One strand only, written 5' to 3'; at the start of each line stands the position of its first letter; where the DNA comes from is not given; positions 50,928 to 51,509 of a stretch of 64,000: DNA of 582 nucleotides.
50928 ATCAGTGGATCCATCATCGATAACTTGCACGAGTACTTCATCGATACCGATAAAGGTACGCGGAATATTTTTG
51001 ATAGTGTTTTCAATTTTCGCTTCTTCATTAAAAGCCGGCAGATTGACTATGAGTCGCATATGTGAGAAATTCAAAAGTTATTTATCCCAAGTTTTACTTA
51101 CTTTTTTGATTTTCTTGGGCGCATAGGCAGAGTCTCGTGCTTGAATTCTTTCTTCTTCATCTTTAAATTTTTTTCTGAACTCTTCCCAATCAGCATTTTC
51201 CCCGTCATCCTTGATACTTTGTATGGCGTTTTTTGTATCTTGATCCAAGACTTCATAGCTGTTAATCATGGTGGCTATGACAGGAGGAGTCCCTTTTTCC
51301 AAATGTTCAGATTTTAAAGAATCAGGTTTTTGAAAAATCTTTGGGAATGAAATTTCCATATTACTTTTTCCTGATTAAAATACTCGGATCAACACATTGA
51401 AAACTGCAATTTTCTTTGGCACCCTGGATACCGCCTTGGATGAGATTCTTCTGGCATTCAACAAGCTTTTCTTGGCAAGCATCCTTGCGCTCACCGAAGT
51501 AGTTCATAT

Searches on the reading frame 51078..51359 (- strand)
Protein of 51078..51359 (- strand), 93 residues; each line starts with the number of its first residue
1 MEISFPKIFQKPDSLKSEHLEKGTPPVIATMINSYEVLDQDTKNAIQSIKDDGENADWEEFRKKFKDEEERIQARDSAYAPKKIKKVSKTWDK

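Call 71: search_protein_families(library=pfam, proteins=[window:51078-51359:-], max_evalue=0.1)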
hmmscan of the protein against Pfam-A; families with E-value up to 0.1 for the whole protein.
window:51078-51359:- (93 aa): 1 family
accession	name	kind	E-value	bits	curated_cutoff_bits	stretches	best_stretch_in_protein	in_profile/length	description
PF24862.1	SUS_EPBD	-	0.023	15.6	27.7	1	19-66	31-78/88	Sucrose synthase EPBD domain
